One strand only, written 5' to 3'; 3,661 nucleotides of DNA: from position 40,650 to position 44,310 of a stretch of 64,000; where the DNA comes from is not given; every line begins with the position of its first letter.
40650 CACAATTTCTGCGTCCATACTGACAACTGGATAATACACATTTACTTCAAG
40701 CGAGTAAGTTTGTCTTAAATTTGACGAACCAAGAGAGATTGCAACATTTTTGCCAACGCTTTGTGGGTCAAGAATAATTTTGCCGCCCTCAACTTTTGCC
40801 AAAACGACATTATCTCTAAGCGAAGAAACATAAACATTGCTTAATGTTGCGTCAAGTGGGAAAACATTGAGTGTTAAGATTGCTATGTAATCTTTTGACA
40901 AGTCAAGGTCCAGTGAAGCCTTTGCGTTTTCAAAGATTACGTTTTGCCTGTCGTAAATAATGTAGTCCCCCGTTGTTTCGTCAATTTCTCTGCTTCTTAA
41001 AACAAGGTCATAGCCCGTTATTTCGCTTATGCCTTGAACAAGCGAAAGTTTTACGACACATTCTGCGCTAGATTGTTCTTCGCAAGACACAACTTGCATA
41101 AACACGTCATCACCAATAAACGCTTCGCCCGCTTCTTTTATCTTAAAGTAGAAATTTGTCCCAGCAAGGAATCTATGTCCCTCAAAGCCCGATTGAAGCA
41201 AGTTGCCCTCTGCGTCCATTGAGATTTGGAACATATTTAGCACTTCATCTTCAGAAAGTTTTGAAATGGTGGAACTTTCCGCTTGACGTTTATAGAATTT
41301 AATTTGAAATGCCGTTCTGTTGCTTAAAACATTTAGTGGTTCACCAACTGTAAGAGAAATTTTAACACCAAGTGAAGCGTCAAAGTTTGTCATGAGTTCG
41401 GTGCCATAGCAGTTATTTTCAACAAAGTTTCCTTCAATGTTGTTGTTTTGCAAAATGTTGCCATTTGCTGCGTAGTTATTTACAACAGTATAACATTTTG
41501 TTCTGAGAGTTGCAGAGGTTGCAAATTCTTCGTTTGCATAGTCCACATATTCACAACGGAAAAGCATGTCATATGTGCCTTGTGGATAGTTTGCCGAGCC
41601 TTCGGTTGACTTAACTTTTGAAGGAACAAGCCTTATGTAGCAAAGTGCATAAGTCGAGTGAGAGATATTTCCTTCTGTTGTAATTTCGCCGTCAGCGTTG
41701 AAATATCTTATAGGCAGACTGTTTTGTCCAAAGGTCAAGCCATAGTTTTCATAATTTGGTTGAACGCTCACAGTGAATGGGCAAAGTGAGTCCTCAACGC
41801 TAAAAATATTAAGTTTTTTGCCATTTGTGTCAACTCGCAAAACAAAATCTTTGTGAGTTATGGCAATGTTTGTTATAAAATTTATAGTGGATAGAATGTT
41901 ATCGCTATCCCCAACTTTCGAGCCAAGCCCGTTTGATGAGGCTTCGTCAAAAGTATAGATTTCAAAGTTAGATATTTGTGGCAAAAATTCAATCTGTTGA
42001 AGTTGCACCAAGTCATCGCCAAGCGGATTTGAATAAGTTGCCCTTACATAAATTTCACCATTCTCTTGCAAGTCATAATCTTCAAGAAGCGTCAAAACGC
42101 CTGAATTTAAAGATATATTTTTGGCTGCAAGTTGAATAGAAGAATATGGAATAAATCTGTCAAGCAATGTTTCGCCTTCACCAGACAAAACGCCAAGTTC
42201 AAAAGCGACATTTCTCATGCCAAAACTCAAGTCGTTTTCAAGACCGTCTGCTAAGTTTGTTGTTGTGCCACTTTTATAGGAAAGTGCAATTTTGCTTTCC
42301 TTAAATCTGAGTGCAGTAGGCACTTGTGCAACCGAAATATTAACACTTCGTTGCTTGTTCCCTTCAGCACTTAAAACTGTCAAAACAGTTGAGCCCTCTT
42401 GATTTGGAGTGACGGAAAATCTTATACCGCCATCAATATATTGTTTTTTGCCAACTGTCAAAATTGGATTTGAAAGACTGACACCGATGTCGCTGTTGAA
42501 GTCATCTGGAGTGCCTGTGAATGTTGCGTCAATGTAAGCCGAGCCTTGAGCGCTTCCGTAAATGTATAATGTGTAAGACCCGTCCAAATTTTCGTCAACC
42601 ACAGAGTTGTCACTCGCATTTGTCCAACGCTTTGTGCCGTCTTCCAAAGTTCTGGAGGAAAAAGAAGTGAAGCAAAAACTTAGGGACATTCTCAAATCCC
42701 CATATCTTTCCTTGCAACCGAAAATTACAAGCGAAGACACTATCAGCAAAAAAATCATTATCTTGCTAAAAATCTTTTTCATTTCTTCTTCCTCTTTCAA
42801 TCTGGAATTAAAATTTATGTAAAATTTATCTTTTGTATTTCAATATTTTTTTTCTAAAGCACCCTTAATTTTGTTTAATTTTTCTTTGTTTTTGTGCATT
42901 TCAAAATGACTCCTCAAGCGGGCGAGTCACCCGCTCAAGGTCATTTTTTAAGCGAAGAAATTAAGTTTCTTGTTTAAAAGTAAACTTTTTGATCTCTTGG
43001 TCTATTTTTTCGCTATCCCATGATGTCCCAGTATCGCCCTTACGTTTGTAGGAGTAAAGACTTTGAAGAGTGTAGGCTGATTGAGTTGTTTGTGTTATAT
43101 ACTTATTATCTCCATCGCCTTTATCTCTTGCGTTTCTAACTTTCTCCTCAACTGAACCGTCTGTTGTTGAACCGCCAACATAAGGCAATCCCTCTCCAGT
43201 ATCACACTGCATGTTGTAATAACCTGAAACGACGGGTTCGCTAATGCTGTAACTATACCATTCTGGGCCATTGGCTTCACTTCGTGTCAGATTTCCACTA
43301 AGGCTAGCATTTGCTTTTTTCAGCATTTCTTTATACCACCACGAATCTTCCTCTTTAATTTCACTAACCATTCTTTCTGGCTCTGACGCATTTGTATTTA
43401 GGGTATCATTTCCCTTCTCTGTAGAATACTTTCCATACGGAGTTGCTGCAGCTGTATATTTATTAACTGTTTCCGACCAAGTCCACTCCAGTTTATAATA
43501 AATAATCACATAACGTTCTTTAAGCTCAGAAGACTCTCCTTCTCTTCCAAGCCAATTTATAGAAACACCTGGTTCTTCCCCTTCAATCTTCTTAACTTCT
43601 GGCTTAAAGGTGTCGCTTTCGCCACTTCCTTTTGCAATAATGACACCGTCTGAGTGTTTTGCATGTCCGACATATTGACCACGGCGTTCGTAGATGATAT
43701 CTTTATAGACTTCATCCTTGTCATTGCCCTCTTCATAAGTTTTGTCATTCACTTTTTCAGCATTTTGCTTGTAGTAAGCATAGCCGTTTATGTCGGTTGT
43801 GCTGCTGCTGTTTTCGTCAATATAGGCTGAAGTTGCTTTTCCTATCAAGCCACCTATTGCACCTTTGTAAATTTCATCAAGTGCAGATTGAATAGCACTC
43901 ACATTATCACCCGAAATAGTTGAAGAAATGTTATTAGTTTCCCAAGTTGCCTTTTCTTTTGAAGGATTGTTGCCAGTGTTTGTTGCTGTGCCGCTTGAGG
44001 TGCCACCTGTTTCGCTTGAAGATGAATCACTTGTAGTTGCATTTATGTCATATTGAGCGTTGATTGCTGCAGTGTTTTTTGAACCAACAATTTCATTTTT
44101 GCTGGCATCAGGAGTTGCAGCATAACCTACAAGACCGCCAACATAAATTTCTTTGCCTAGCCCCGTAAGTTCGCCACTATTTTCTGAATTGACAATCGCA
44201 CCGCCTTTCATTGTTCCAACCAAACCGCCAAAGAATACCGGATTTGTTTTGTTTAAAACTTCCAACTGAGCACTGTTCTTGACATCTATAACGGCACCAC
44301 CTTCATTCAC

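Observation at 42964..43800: A distinct Trp/Tyr-rich C-terminal domain of about 280 aa caps the larger giant protein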

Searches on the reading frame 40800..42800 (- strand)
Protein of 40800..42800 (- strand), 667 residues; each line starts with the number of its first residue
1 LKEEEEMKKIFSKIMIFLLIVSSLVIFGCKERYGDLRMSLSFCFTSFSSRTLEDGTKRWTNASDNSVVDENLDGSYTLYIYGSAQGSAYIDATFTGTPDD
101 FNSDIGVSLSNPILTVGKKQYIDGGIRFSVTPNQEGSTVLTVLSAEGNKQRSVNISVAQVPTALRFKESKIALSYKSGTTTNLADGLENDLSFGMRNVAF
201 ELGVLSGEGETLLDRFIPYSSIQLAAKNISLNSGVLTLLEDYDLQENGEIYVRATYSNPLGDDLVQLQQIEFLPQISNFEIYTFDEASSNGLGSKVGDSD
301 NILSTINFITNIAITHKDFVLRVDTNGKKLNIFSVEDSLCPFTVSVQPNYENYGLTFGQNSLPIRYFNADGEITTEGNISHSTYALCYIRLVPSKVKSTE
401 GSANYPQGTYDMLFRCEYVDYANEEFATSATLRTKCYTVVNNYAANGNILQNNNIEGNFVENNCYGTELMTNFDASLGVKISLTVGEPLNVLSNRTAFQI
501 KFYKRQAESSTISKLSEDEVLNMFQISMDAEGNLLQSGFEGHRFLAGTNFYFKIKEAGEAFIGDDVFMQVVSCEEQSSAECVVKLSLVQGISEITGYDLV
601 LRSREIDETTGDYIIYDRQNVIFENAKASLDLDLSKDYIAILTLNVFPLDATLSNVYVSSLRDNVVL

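Call 6: search_protein_families(library=pfam, proteins=[window:40800-42800:-], max_evalue=1)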
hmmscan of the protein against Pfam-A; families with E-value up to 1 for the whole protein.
window:40800-42800:- (667 aa): 1 family
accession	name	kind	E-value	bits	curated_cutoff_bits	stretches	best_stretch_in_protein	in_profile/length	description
PF13629.12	T2SS-T3SS_pil_N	-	0.0044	17.1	23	1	127-157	41-71/72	Pilus formation protein N terminal region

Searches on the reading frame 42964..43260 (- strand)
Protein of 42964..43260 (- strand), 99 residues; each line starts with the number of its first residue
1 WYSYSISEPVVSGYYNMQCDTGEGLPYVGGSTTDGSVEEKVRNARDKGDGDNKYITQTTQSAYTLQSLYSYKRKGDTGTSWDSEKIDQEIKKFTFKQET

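Call 27: find_related_loci(query=window:42964-43260:-, collection=metagenome_contigs, flank=6000)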
Query window:42964-43260:- (99 aa) in metagenome_contigs; peptide patterns used: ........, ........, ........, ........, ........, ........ (x = any residue, [..] = any of these).
167 stretches matched a pattern; 1 encode a relative of the query (tblastn E <= 1e-3); 1 distinct loci.
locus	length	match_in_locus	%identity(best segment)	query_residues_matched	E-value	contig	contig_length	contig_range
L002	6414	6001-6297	79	1-99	1e-50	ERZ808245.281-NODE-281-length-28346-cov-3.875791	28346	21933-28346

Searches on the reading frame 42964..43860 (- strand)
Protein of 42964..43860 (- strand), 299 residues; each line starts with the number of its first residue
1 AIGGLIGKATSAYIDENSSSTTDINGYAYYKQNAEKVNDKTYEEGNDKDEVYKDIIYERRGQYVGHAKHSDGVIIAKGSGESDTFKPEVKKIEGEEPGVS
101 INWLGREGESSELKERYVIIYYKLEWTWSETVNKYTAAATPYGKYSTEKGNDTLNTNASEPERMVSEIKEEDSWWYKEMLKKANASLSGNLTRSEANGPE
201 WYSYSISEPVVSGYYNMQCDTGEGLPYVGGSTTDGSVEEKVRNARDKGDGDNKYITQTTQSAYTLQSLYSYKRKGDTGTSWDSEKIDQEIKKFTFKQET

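Call 33: search_protein_families(library=pfam, proteins=[P0001], max_evalue=1)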
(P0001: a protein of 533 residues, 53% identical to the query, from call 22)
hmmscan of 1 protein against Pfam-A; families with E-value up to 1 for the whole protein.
P0001 (533 aa): 5 families
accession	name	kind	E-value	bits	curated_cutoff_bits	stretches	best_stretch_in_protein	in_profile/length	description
PF23034.1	DUF7035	-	2e-07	31.6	27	1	260-379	2-112/137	Domain of unknown function (DUF7035)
PF19607.4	DUF6112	-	0.035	14.3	25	0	299-324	38-63/88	Family of unknown function (DUF6112)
PF08949.16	PRD1_P5_C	-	0.06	13.5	25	0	141-192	41-92/219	Bacteriophage PRD1, spike protein P5, C-terminal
PF25119.1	HSNSD_N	-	0.14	12.2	27.4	0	455-484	126-155/215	Heparan sulfate-N-deacetylase, N-terminal domain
PF05935.17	Arylsulfotrans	-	0.45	9.9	24.2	0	328-359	305-337/374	Arylsulfotransferase (ASST)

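Call 36: find_related_loci(query=window:42964-43800:-, collection=viral_contigs, flank=5000)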
Query window:42964-43800:- (279 aa) in viral_contigs; peptide patterns used: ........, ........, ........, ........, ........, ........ (x = any residue, [..] = any of these).
8 stretches matched a pattern, but none encodes a relative of the query by tblastn (E <= 1e-3).

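Call 37: search_dna_similar(query=window:42964-43800:-, collection=phages, mode=protein, max_evalue=1)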
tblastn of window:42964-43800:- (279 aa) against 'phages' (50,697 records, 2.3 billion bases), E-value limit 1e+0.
No match.

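Call 44: find_homologous_proteins(query=A2, max_evalue=0.01)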
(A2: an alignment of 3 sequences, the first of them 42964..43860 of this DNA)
Query A2 (3 sequences): 3712 candidates shared short words with the query, none scored E <= 0.01.

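Call 59: search_solved_structures(query=A2, max_evalue=10, show_alignments=2)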
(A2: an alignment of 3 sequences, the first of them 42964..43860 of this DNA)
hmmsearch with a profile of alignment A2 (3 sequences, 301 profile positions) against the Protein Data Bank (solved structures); distinct sequences matched with E-value up to 10: 1.
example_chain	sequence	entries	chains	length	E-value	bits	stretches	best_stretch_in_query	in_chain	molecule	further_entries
3b43_A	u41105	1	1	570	0.5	13.1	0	73-116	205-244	Titin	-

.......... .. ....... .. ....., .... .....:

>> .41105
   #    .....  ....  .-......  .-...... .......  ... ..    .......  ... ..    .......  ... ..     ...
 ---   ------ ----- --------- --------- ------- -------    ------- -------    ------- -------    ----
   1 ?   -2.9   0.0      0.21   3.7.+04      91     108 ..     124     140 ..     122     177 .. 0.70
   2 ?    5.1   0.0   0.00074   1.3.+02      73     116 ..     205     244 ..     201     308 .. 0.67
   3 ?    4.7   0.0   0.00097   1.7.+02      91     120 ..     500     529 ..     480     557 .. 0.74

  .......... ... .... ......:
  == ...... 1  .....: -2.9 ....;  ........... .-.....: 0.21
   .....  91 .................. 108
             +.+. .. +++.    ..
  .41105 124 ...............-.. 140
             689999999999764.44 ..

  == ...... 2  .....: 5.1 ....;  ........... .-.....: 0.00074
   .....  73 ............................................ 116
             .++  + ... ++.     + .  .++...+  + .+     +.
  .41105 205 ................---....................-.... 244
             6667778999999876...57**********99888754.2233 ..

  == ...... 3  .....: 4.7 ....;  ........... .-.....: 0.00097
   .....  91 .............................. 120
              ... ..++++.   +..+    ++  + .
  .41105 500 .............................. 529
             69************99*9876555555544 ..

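Call 60: search_protein_families(library=pfam, alignment_id=A2, max_evalue=10)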
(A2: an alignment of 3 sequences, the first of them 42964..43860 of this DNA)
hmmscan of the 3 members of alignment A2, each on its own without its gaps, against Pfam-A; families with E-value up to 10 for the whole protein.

A. member 1, window:42964-43860:- (299 aa): 0 families

B. families by the number of members that match (of 3 scanned): 0 families

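Call 72: search_protein_families(library=phrogs, alignment_id=A2, max_evalue=1)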
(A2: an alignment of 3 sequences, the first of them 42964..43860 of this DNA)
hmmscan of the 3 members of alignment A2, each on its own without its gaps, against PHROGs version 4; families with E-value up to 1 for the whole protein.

A. member 1, window:42964-43860:- (299 aa): 1 family
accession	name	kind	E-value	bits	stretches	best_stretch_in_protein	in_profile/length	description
phrog_17857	-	unknown function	0.16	13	1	155-191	28-63/69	-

B. families by the number of members that match (of 3 scanned): 2 families
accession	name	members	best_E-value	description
phrog_17857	-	1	0.16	-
phrog_1744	-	1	0.35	-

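Call 73: search_dna_similar(query=window:42964-43860:-, collection=plasmids, mode=protein, max_evalue=1)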
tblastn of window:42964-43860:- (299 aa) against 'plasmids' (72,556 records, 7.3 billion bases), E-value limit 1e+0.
No match.

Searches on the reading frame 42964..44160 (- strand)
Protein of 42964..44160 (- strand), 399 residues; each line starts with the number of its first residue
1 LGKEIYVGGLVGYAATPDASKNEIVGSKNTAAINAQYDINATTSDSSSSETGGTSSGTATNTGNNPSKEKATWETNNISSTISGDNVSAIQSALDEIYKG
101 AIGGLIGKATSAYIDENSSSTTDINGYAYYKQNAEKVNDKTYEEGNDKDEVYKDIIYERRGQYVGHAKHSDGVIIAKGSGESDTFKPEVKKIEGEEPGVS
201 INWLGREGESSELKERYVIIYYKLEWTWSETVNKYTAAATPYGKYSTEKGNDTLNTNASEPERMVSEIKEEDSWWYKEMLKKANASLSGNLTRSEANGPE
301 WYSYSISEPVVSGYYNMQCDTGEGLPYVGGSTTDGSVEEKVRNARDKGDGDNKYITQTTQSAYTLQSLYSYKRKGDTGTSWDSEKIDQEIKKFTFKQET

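Call 6: search_protein_families(library=pfam, proteins=[window:42964-43980:-], max_evalue=1)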
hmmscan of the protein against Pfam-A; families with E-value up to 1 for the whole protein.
window:42964-43980:- (339 aa): 0 families

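Call 9: search_solved_structures(query=window:42964-43980:-, max_evalue=10)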
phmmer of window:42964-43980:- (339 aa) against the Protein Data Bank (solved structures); distinct sequences matched with E-value up to 10: 0.

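Call 10: search_protein_families(library=ncbifam, proteins=[window:42964-43980:-], max_evalue=1)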
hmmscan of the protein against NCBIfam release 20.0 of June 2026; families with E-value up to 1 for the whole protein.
window:42964-43980:- (339 aa): 0 families

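Call 12: find_homologous_proteins(query=window:42964-43800:-, max_evalue=0.01)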
Query window:42964-43800:-: 667 candidates shared short words with the query, none scored E <= 0.01.

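Call 13: find_related_loci(query=window:42964-43800:-, collection=genome_contigs, flank=10000)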
Query window:42964-43800:- (279 aa) in genome_contigs; peptide patterns used: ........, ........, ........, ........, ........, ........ (x = any residue, [..] = any of these).
74 stretches matched a pattern; 1 encode a relative of the query (tblastn E <= 1e-3); 1 distinct loci.
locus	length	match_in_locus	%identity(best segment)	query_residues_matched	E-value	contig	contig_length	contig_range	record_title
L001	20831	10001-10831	62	1-279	6e-90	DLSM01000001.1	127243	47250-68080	MAG TPA_asm: Christensenella sp. UBA7862 UBA7862_contig_201, whole genome shotgun sequence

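Call 22: search_protein_representatives(protein=window:42964-43860:-)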
Query: 299 residues. Proteins with E-value up to 0.001 (for the whole library): 1; up to 1e-10: 0; up to 1e-30: 0. The best 1 are listed.
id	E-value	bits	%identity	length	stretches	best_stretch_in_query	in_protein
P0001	1.1e-05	41.8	53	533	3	183-208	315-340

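Call 25: find_related_loci(query=A1, collection=metagenome_contigs, flank=6000)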
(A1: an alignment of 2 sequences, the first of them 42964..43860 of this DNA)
Query A1 (299 aa) in metagenome_contigs; peptide patterns used: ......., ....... (x = any residue, [..] = any of these).
600 stretches matched a pattern, but none encodes a relative of the query by tblastn (E <= 1e-3).

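Call 32: predict_structure(protein=window:42964-44160:-)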
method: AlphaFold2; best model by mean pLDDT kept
length: 399 residues; sequences in the alignment: 1
mean_pLDDT: 31.7   pTM: 0.18
mean pLDDT of the five models: 31.7, 26.4, 25.1, 24.6, 24.4
residues with pLDDT >= 90: 0; 70-90: 0; 50-70: 0; < 50: 399
segments of 3 or more residues with pLDDT < 50: 1-399
pLDDT, mean of each block of 10 residues (from residue 1): 27 30 34 32 30 31 31 29 36 36 29 28 28 30 33 27 24 30 32 29 32 31 28 31 33 37 43 41 36 32 30 28 29 35 38 29 27 31 41 33
secondary structure, 60 per line:
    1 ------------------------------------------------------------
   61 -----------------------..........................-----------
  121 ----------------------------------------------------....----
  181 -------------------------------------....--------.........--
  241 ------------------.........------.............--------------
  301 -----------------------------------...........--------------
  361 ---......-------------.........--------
elements in order: H84-109 E173-176 E218-221 H230-238 H259-267 H274-286 H336-346 H364-369 H383-391

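Call 58: predict_structure(alignment_id=A3)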
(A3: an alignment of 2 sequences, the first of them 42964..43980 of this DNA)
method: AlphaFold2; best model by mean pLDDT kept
length: 339 residues; sequences in the alignment: 2
mean_pLDDT: 32.6   pTM: 0.30
mean pLDDT of the five models: 32.6, 30.3, 29.6, 28.1, 24.4
residues with pLDDT >= 90: 0; 70-90: 0; 50-70: 1; < 50: 338
segments of 3 or more residues with pLDDT < 50: 1-220, 222-339
pLDDT, mean of each block of 10 residues (from residue 1): 30 25 27 29 30 30 33 31 29 25 26 25 27 26 29 38 45 47 43 31 40 46 44 33 32 22 24 31 34 33 34 36 44 33
secondary structure, 60 per line:
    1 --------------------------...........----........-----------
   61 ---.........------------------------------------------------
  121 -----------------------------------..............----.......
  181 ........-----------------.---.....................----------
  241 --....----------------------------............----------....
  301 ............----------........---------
elements in order: H27-37 E42-49 E64-72 E156-169 E174-188 H210-226 E227-230 E243-246 H275-286 H297-312 H323-330
